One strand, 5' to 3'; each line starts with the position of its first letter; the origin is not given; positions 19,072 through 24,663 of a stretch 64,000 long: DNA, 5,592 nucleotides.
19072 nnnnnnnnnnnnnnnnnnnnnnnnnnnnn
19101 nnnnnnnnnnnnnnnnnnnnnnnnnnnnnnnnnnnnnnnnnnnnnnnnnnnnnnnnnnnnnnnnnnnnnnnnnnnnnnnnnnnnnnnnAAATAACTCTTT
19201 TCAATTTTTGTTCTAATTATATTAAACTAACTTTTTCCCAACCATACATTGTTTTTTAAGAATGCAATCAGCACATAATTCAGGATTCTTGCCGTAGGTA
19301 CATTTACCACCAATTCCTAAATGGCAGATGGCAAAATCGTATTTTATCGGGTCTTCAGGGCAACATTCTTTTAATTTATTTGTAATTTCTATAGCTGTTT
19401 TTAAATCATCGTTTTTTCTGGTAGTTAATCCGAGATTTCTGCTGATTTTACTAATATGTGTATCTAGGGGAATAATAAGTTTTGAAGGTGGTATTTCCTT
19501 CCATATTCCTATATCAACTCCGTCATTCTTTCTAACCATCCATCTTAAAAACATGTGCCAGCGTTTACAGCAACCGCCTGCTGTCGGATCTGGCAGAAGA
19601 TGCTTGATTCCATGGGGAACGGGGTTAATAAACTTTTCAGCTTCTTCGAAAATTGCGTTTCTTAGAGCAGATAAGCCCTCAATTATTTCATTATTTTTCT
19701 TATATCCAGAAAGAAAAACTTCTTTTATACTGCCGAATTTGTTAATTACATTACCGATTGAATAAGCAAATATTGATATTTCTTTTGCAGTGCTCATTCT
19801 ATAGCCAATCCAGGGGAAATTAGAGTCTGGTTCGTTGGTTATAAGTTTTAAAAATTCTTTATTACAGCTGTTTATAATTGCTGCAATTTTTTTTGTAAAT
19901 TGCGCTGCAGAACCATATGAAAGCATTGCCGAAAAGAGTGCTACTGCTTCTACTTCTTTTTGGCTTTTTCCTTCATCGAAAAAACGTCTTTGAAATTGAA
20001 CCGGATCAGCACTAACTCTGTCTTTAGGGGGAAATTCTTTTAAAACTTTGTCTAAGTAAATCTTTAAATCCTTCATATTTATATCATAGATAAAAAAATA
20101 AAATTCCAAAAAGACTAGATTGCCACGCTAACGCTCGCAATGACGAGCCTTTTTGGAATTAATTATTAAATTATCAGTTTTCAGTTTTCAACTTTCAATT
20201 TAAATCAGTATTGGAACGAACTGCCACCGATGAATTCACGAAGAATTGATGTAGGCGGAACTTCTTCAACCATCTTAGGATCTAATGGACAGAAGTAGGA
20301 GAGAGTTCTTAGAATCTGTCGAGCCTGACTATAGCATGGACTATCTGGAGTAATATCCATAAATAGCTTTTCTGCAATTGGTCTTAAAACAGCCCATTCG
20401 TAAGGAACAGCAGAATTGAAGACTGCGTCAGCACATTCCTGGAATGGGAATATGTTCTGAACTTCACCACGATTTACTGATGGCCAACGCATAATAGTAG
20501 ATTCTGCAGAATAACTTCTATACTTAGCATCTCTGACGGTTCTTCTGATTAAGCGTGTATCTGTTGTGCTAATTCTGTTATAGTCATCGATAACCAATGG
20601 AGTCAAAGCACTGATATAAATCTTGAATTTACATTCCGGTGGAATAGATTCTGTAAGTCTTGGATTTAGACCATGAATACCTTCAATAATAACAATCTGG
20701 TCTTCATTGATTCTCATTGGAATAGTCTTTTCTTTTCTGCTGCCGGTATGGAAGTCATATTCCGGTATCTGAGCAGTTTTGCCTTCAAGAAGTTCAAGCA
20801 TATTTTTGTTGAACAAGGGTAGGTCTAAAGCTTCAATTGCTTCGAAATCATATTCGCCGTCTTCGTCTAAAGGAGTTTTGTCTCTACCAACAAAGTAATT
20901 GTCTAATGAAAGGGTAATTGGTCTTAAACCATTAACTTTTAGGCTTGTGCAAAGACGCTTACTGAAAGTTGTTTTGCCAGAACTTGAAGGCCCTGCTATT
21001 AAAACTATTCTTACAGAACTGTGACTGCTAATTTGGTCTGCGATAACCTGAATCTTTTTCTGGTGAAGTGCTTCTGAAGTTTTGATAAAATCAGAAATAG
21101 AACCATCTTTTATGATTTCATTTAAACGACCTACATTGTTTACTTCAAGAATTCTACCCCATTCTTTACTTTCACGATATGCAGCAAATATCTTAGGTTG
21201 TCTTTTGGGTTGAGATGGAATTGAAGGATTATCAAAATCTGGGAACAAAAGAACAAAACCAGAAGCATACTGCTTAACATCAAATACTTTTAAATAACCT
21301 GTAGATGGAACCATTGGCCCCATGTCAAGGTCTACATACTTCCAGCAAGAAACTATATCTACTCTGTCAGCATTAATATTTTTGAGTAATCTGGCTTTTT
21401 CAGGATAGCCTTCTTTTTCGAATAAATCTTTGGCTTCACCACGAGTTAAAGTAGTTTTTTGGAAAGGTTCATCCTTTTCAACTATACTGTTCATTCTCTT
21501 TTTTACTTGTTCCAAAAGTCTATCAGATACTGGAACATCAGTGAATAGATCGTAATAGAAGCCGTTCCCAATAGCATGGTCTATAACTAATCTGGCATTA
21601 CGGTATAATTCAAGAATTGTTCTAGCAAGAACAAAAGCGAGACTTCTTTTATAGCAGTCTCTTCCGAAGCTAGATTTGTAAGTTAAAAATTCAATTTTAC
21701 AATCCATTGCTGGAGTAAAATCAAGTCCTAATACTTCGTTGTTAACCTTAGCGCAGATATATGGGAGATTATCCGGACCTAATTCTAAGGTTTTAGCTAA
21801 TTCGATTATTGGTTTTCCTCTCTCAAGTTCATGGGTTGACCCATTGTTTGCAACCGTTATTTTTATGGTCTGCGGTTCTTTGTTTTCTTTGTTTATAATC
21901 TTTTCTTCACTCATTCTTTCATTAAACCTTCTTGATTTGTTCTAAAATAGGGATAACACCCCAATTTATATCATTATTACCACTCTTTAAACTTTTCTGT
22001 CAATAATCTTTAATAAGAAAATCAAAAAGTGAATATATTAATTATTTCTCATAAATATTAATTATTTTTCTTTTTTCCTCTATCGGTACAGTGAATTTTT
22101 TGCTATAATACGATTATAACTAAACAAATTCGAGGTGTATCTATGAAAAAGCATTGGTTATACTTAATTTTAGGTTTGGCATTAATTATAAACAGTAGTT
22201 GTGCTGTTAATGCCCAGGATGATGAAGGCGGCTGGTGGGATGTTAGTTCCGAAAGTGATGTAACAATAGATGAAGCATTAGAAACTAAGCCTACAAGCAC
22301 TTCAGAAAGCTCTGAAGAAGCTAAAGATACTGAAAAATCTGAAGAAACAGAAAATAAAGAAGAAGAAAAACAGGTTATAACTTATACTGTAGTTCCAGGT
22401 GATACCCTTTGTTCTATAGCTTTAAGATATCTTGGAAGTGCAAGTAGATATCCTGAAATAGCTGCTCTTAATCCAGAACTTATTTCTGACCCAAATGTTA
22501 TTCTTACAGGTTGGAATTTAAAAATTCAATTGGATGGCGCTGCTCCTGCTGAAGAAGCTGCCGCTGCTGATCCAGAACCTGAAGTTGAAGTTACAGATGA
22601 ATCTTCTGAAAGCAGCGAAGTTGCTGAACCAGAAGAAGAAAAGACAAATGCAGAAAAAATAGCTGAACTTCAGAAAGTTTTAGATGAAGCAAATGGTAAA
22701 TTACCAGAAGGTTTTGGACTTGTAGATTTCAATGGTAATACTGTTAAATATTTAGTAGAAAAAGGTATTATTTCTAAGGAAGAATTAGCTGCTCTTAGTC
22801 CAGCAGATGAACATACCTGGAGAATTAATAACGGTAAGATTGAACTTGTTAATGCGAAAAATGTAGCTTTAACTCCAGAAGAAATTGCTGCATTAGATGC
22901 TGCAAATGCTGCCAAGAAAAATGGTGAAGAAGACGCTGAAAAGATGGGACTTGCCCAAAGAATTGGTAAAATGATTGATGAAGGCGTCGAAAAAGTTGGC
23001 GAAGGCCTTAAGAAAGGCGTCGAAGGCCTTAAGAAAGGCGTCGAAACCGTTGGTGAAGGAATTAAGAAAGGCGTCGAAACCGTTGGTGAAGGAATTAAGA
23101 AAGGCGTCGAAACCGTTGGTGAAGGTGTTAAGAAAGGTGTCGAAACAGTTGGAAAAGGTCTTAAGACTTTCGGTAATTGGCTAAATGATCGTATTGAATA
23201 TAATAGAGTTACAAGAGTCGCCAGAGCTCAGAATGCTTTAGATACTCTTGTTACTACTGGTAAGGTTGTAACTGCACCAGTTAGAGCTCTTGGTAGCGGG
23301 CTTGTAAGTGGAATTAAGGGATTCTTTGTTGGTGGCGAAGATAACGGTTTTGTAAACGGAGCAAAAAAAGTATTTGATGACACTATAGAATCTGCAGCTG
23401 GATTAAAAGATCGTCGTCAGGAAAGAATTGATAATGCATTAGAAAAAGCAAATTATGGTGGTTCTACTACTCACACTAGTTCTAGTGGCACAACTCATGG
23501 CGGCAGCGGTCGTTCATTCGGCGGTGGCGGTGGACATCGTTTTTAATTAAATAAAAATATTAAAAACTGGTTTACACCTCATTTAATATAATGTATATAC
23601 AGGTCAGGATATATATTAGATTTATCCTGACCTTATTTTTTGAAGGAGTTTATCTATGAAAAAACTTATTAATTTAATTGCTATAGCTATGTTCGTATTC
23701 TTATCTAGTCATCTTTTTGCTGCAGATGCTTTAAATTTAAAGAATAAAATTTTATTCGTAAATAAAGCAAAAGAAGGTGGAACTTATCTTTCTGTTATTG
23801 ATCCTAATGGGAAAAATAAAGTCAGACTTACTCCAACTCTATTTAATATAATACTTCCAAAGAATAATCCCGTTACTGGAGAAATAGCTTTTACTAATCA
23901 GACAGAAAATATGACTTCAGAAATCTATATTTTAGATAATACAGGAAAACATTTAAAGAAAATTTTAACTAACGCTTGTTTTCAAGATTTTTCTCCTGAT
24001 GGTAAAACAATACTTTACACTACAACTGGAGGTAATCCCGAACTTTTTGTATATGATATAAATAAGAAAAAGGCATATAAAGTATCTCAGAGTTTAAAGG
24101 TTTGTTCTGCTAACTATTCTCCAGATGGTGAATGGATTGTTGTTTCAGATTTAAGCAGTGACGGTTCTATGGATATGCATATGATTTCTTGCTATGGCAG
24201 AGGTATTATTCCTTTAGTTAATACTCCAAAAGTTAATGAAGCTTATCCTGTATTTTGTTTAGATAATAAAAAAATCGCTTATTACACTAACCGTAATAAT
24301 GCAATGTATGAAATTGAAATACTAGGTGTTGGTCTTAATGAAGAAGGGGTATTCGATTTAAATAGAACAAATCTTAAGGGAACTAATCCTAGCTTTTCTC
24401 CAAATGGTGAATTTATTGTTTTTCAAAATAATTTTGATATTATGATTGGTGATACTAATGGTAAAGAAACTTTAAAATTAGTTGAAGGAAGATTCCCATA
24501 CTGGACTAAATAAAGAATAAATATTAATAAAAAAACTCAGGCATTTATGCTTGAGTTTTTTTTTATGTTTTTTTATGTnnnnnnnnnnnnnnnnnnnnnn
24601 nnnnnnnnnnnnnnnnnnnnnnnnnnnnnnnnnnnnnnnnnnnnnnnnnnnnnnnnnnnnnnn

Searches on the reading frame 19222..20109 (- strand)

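Call 70: search_protein_families(library=pfam, proteins=[window:19222-20109:-], max_evalue=0.0001)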
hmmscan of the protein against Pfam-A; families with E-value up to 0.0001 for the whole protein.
window:19222-20109:- (295 aa): 1 family
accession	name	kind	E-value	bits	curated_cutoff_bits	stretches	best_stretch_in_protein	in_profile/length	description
PF09674.15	DUF2400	-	1e-66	225.7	25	1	35-266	1-224/225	Protein of unknown function (DUF2400)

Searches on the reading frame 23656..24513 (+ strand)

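Call 71: search_protein_families(library=pfam, proteins=[window:23656-24513:+], max_evalue=0.0001)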
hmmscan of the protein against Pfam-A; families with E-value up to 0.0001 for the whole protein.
window:23656-24513:+ (285 aa): 1 family
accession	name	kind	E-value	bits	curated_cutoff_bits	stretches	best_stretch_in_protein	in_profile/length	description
PF07676.18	PD40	-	1.3e-13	50.9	20.9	0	112-132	16-38/38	WD40-like Beta Propeller Repeat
